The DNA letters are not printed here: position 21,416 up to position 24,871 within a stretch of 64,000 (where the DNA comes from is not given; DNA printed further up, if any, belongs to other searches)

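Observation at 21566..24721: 1051-aa pilin-like giant with tandem Ig-like adhesin repeats encoded inside a pilB-pilC operon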

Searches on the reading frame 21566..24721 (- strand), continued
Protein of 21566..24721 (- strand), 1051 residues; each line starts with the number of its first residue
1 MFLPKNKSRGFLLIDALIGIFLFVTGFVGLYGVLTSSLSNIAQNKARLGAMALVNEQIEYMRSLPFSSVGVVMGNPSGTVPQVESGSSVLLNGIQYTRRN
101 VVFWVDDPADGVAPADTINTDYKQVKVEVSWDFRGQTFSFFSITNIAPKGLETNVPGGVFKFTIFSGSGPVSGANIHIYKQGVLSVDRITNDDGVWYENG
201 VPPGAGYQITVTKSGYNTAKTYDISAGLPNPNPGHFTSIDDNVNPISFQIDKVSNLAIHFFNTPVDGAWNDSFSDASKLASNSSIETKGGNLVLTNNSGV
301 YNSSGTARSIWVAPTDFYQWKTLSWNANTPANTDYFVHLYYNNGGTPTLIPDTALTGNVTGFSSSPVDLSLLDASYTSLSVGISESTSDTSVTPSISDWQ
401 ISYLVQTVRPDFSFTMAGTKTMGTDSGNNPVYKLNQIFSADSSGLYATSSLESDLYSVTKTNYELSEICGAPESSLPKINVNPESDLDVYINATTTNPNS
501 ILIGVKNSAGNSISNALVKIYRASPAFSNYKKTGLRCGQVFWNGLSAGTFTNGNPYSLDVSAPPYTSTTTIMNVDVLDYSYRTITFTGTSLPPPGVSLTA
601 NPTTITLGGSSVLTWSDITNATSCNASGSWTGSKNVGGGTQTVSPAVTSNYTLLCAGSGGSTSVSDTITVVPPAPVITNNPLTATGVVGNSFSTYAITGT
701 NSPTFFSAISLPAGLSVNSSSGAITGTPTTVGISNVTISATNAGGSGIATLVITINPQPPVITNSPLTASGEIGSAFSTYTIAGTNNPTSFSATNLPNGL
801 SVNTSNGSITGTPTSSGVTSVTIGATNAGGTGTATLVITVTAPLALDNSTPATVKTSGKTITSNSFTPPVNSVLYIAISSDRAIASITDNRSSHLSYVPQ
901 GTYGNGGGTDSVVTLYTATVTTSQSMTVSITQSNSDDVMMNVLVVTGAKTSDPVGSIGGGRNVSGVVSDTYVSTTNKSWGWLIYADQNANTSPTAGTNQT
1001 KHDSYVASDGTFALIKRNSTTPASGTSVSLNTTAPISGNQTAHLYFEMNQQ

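Call 37: predict_structure(alignment_id=A1)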
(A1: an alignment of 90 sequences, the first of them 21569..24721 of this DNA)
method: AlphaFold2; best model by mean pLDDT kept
length: 1051 residues; sequences in the alignment: 90
mean_pLDDT: 78.0   pTM: 0.59
mean pLDDT of the five models: 78.0, 77.3, 76.5, 76.5, 75.8
residues with pLDDT >= 90: 503; 70-90: 193; 50-70: 234; < 50: 121
segments of 3 or more residues with pLDDT < 50: 1-9, 603-609, 645-647, 669-676, 678-680, 756-765, 842-857, 904-910, 948-979, 1024-1026, 1038-1041, 1044-1051
pLDDT, mean of each block of 10 residues (from residue 1): 45 79 92 93 95 97 93 92 81 94 87 70 93 95 91 75 97 98 95 95 96 98 97 96 94 98 97 98 98 97 98 96 98 98 97 96 97 94 98 98 97 97 97 97 98 96 94 75 96 96 93 94 96 93 96 95 86 95 83 52 46 58 64 51 53 64 57 44 54 60 60 73 70 60 56 51 52 71 61 80 81 74 61 69 36 47 75 74 74 70 49 70 76 59 50 35 28 33 66 74 73 70 52 53 43 32
secondary structure, 60 per line:
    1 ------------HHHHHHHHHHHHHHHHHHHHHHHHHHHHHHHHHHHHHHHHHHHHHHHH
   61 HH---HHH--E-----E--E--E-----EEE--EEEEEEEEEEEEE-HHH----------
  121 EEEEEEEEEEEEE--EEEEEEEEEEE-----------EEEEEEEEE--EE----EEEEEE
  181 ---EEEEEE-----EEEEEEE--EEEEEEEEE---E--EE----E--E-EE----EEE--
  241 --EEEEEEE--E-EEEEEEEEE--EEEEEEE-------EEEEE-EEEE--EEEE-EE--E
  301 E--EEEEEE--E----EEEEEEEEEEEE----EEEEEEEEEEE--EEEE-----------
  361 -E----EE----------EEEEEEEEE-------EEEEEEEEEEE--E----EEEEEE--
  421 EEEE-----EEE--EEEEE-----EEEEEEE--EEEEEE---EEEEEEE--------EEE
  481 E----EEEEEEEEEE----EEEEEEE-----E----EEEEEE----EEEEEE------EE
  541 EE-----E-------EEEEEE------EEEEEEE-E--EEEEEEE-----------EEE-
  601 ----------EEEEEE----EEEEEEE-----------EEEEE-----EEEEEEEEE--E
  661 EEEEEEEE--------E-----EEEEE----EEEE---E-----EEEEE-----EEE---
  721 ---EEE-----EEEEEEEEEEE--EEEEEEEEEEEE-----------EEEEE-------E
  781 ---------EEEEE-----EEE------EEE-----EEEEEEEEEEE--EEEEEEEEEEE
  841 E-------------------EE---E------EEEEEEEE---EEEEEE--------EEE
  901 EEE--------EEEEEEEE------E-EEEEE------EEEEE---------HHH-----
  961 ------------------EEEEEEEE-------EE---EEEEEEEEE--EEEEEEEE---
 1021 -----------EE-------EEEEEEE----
elements in order (helices of 4 or more, strands of 3 or more residues): H13-62 E89-91 E94-106 E121-133 E136-146 E158-166 E175-180 E184-189 E195-201 E204-212 E236-238 E243-249 E254-262 E265-271 E279-283 E285-288 E291-294 E304-309 E317-328 E333-343 E346-349 E379-387 E395-405 E413-418 E421-424 E430-432 E435-439 E445-451 E454-459 E463-469 E478-481 E486-495 E500-506 E517-522 E527-532 E539-542 E556-561 E568-574 E579-585 E597-599 E611-616 E621-627 E639-643 E649-657 E660-668 E683-687 E692-695 E705-709 E715-717 E724-726 E732-742 E745-756 E768-772 E790-794 E800-802 E809-811 E817-827 E830-841 E873-880 E884-889 E898-903 E912-919 E928-932 E939-943 E979-986 E999-1007 E1010-1017 E1041-1047

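Call 39: fold_search(model_id=the predicted structure, library=pdb)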
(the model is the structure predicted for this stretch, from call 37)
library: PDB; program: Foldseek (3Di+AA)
matches with E <= 10: 981; with E <= 0.001: 81
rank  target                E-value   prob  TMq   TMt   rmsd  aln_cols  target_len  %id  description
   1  6fwv_B                3.5e-10  1.00  0.09  0.16  27.2       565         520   10  The Bacillus anthracis TIE protein (released 2018-08-08)
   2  6fwv_A                4.9e-10  1.00  0.09  0.16  27.7       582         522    8  The Bacillus anthracis TIE protein (released 2018-08-08)
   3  9fly_A                1.2e-09  1.00  0.08  0.10  88.0       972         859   12  CryoEM structure of the base (4151-5009) in the grappling hook protein A (GhpA) in the bacterium Aureispira sp. CCB-QB (released 2024-10-16)
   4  3rkp_A                2.4e-08  1.00  0.08  0.21  29.8       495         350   10  Crystal structure of BcpA*(D312A), the major pilin subunit of Bacillus cereus (released 2012-05-30)
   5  3kpt_A                6.6e-08  1.00  0.08  0.20  30.0       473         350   10  Crystal structure of BcpA, the major pilin subunit of Bacillus cereus (released 2009-11-24)
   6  3rkp_B                8.3e-08  1.00  0.07  0.20  30.2       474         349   10  Crystal structure of BcpA*(D312A), the major pilin subunit of Bacillus cereus (released 2012-05-30)
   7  9ba5_A                8.7e-08  1.00  0.08  0.14  37.6       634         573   11  Cross-linked Contactin 2 Ig1-Ig6 (released 2024-07-17)
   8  3kpt_B                4.3e-07  1.00  0.08  0.21  28.8       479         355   11  Crystal structure of BcpA, the major pilin subunit of Bacillus cereus (released 2009-11-24)
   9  7ol4_A                1.5e-06  1.00  0.09  0.14  34.2       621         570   13  Mouse contactin-1 neurofascin-155 immunoglobulin domains adhesion complex (released 2022-12-14)
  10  7ok5_A                1.5e-06  1.00  0.10  0.15  31.8       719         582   12  Crystal structure of mouse neurofascin 155 immunoglobulin domains (released 2022-12-14)
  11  4m00_A                1.6e-06  1.00  0.08  0.16  27.1       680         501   14  Crystal structure of the ligand binding region of staphylococcal adhesion SraP (released 2014-06-18)
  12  3htl                  1.6e-06  1.00  0.07  0.16  26.1       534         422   10  Structure of the Corynebacterium diphtheriae major pilin SpaA points to a modular pilus assembly with stabilizing isopep (released 2009-09-15)
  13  3hr6                  1.8e-06  0.99  0.07  0.15  26.3       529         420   11  Structure of the Corynebacterium diphtheriae major pilin SpaA points to a modular pilus assembly stabilizing isopeptide  (released 2009-09-15)
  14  7ol4_D                2.8e-06  1.00  0.07  0.12  29.2       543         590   12  Mouse contactin-1 neurofascin-155 immunoglobulin domains adhesion complex (released 2022-12-14)
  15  7o7n_A                3.4e-06  0.87  0.08  0.07  44.4      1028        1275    9  (h-alpha2M)4 semiactivated I state (released 2022-04-13)
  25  4m03                  9.7e-06  1.00  0.08  0.46  14.4       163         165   32  C-terminal fragment(residues 576-751) of binding region of SraP (released 2014-06-18)
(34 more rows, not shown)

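Call 45: search_solved_structures(query=A1, max_evalue=10, show_alignments=2)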
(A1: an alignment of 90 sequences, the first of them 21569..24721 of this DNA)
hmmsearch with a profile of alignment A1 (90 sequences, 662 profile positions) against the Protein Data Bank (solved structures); distinct sequences matched with E-value up to 10: 12.
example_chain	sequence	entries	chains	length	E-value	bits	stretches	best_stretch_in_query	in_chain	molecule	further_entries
4wi0_B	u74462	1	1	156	0.022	16.4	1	507-587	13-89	Cellulosomal scaffoldin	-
5aq0_A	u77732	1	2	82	0.032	15.8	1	507-580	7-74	CARBOXYPEPTIDASE D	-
9egp_A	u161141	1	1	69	0.033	15.7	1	5-36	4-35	Geopilin domain 1 protein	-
9hfj_A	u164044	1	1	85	0.046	15.3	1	506-587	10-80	SusC homolog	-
7tgg_A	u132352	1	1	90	0.053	15.1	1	4-39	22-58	Geopilin domain 1 protein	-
5g5d_B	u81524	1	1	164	0.17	13.4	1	165-220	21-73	CELLULOSOMAL-SCAFFOLDING PROTEIN A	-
9laa_A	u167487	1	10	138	0.21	13.1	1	2-36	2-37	Type IV pilin protein PilA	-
2b59_B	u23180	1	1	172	0.25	12.9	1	165-220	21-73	Cellulosomal scaffolding protein A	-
3mn8_A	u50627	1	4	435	0.47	11.9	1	507-582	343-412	LP15968p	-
3e8v_A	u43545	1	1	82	0.47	11.9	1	162-202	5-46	Possible transglutaminase-family protein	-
1dlm_A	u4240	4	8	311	0.73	11.3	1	159-202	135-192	CATECHOL 1,2-DIOXYGENASE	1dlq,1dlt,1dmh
2azq_A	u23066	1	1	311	0.89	11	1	160-193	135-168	catechol 1,2-dioxygenase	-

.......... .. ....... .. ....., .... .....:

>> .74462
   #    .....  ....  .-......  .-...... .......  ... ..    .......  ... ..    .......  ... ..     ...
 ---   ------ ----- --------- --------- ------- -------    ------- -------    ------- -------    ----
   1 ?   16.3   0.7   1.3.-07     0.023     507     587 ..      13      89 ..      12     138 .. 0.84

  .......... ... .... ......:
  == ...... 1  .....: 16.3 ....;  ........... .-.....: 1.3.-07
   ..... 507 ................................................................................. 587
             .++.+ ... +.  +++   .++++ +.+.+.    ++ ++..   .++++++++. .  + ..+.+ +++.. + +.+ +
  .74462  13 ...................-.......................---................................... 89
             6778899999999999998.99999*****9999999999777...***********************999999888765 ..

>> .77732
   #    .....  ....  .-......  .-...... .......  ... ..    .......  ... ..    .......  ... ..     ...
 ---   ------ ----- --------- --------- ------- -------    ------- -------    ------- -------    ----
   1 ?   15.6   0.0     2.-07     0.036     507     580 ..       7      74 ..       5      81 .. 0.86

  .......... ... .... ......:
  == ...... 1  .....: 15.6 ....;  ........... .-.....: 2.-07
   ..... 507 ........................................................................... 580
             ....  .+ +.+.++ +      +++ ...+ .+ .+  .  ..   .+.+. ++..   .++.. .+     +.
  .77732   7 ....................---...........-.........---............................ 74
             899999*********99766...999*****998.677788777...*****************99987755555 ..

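Call 67: find_encoding_contigs(protein=window:21566-24721:-, flank=2000, max_places=4)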
Protein window:21566-24721:- (1051 aa): 7 contigs read that carry it; 4 places shown.
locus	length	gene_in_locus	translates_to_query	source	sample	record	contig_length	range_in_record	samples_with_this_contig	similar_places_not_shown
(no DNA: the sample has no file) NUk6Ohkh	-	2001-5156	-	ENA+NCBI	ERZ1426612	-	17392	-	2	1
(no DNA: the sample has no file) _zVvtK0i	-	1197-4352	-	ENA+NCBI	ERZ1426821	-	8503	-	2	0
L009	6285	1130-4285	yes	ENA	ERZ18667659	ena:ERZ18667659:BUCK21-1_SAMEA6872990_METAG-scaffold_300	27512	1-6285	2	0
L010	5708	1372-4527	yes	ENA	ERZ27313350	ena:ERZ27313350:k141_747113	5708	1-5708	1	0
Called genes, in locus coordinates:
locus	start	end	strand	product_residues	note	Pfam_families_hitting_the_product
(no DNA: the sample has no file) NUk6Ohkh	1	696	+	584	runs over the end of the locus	PF05157:MshEN, PF00437:T2SSE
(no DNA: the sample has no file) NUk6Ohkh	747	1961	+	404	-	PF28597:T2SSF_N (weak), PF00482:T2SSF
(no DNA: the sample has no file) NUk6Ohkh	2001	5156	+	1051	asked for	PF05345:He_PIG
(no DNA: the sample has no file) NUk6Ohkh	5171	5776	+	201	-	-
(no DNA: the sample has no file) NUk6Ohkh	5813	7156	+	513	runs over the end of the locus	-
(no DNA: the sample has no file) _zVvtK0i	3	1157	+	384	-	?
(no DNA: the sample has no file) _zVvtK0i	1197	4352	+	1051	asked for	PF05345:He_PIG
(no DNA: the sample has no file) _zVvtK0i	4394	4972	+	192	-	-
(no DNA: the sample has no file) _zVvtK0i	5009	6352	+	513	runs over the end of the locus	-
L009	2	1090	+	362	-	?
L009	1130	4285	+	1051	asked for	PF05345:He_PIG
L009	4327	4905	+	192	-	-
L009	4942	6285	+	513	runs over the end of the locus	-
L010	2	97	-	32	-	?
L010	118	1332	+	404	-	PF28597:T2SSF_N (weak), PF00482:T2SSF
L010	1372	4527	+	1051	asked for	PF05345:He_PIG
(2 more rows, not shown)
